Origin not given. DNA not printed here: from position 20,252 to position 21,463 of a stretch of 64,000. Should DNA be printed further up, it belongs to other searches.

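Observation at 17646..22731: Minimal alginate-like module: short UGDH-family dehydrogenase + GT2(QxxRW)-LysM-beta-helix fusion synthase + BNR hydrolase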

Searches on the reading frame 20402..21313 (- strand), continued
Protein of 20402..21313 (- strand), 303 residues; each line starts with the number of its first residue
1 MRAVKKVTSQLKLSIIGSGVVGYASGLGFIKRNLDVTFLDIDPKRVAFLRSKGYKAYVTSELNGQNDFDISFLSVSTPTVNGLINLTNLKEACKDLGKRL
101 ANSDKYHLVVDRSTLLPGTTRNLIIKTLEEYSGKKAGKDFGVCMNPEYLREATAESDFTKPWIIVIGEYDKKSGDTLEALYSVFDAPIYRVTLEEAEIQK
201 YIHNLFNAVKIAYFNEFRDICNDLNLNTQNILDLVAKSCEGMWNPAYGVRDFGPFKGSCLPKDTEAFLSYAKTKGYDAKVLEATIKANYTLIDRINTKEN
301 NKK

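Call 110: search_solved_structures(query=P0420, max_evalue=1e-40)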
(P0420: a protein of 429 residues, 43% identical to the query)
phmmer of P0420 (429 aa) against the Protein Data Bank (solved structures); distinct sequences matched with E-value up to 1e-40: 24.
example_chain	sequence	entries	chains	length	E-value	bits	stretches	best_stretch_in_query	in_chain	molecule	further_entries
4a7p_A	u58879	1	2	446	2.1e-89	303.6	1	2-424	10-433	UDP-GLUCOSE DEHYDROGENASE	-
3gg2_A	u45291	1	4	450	1.1e-86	294.7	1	2-421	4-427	Sugar dehydrogenase, UDP-glucose/GDP-mannose dehydrogenase family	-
3vtf_A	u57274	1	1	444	2.8e-81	276.8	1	3-427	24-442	UDP-glucose 6-dehydrogenase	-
2y0e_A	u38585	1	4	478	5.7e-79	269.2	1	1-427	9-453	UDP-GLUCOSE DEHYDROGENASE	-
2y0c_A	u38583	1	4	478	1e-77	265.1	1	1-427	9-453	UDP-GLUCOSE DEHYDROGENASE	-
2y0d_A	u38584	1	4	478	1e-77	265.1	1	1-427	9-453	UDP-GLUCOSE DEHYDROGENASE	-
1mfz_A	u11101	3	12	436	2e-73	251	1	1-372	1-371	GDP-mannose 6-dehydrogenase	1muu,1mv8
9ou8_A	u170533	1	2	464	1.4e-52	182.3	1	2-414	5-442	UDP-glucose 6-dehydrogenase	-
6c4j_A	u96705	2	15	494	2.2e-52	181.7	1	2-414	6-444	UDP-glucose 6-dehydrogenase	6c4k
5w4x_A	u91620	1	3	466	2.9e-52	181.3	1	2-414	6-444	UDP-glucose 6-dehydrogenase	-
2q3e_A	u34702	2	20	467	2.9e-52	181.3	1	2-414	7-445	UDP-glucose 6-dehydrogenase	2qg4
3tdk_A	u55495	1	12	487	3.4e-52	181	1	2-414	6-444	UDP-glucose 6-dehydrogenase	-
3prj_A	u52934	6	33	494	3.6e-52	181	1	2-414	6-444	UDP-glucose 6-dehydrogenase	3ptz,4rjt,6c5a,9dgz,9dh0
5vr8_A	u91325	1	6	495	3.7e-52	180.9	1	2-414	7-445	UDP-glucose 6-dehydrogenase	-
4edf_A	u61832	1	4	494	3.7e-52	180.9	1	2-414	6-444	UDP-glucose 6-dehydrogenase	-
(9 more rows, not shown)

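Call 111: search_solved_structures(query=P0449, max_evalue=1e-40)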
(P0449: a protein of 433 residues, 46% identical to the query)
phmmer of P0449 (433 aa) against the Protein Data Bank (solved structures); distinct sequences matched with E-value up to 1e-40: 4.
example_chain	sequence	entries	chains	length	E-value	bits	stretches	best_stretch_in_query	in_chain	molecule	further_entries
1mfz_A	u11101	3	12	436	3.6e-99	335.8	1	3-399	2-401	GDP-mannose 6-dehydrogenase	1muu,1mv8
3vtf_A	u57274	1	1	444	6.3e-54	186.7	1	2-374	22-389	UDP-glucose 6-dehydrogenase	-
3gg2_A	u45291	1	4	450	1.4e-50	175.8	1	4-354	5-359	Sugar dehydrogenase, UDP-glucose/GDP-mannose dehydrogenase family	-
4a7p_A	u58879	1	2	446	8.1e-50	173.2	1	3-354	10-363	UDP-GLUCOSE DEHYDROGENASE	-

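Call 112: find_encoding_contigs(protein=P0192, flank=5000, max_places=1)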
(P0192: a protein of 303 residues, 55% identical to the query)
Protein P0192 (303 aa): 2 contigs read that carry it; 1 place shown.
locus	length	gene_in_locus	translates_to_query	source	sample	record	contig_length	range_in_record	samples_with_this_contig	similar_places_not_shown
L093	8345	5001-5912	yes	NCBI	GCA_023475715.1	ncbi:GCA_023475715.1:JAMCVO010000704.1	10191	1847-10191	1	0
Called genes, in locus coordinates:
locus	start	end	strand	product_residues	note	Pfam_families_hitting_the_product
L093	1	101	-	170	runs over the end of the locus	PF08123:DOT1 (faint)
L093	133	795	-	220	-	PF07690:MFS_1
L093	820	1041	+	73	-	-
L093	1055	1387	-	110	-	PF03891:DUF333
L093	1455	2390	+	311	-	PF04015:DUF362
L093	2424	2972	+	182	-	PF01464:SLT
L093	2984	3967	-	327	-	PF02618:YceG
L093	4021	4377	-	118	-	PF04170:NlpE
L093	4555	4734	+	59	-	-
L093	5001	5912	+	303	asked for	PF03721:UDPG_MGDP_dh_N, PF00984:UDPG_MGDP_dh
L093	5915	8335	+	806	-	PF00535:Glycos_transf_2, PF13641:Glyco_tranf_2_3, PF13632:Glyco_trans_2_3, PF01476:LysM, PF13229:Beta_helix, PF05048:NosD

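Call 113: find_encoding_contigs(protein=P0220, flank=5000, max_places=1)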
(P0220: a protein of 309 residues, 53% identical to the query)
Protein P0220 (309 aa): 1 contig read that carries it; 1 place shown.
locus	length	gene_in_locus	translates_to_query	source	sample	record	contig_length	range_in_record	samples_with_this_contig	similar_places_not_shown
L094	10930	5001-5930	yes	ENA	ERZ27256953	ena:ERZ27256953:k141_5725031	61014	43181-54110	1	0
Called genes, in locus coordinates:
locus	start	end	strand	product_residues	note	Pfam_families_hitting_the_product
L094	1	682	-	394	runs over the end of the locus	-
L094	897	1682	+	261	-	PF02673:BacA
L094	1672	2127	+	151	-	PF02367:TsaE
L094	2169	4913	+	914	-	PF02739:5_3_exonuc_N, PF01367:5_3_exonuc, PF01612:DNA_pol_A_exo1, PF22619:DNA_polI_exo1, PF00476:DNA_pol_A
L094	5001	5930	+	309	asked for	PF03721:UDPG_MGDP_dh_N, PF00984:UDPG_MGDP_dh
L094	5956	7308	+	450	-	PF13506:Glyco_transf_21 (weak), PF00535:Glycos_transf_2, PF13641:Glyco_tranf_2_3, PF13632:Glyco_trans_2_3 (weak)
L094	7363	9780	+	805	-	PF05048:NosD, PF13229:Beta_helix, PF05048:NosD, PF13229:Beta_helix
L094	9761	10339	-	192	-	PF00188:CAP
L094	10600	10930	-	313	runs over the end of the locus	PF14257:DUF4349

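Call 114: find_encoding_contigs(protein=P0238, flank=5000, max_places=1)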
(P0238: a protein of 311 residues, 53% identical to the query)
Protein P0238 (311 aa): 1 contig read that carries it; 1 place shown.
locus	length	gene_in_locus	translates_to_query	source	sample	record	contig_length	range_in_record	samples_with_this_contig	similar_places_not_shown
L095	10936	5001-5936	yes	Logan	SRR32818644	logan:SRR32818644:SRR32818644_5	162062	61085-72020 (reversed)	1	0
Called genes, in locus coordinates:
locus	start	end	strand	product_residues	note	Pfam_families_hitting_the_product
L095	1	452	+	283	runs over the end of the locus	-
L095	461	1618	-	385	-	-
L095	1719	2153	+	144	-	PF02367:TsaE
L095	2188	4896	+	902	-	PF02739:5_3_exonuc_N, PF01367:5_3_exonuc, PF01612:DNA_pol_A_exo1, PF22619:DNA_polI_exo1, PF00476:DNA_pol_A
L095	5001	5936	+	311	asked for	PF03721:UDPG_MGDP_dh_N, PF00984:UDPG_MGDP_dh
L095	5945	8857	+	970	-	PF13506:Glyco_transf_21, PF00535:Glycos_transf_2, PF13641:Glyco_tranf_2_3, PF13632:Glyco_trans_2_3, PF05048:NosD, PF13229:Beta_helix, PF05048:NosD, PF13229:Beta_helix, +1 more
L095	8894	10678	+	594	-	PF05048:NosD, PF13229:Beta_helix, PF05048:NosD, PF13229:Beta_helix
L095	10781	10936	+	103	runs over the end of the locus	-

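Call 115: find_encoding_contigs(protein=P0153, flank=5000, max_places=1)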
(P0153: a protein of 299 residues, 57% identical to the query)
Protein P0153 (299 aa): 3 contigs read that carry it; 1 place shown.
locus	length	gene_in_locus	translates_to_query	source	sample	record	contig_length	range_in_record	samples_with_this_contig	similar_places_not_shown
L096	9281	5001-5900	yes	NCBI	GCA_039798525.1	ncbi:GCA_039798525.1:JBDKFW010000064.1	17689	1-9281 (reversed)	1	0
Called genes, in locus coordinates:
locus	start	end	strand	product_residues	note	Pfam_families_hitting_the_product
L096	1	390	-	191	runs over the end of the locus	PF03473:MOSC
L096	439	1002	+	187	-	PF06821:Ser_hydrolase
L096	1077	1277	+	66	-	-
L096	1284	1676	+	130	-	-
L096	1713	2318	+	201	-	PF00702:Hydrolase, PF13419:HAD_2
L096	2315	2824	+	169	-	PF00186:DHFR_1, PF01872:RibD_C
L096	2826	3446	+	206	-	PF00702:Hydrolase, PF13419:HAD_2 (faint)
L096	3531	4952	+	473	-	PF13088:BNR_2 (weak)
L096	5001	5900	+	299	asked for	PF03721:UDPG_MGDP_dh_N, PF00984:UDPG_MGDP_dh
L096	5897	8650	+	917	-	PF13506:Glyco_transf_21, PF00535:Glycos_transf_2, PF13641:Glyco_tranf_2_3, PF13229:Beta_helix, PF05048:NosD, PF13229:Beta_helix, PF05048:NosD, PF13229:Beta_helix, +1 more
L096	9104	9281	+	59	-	?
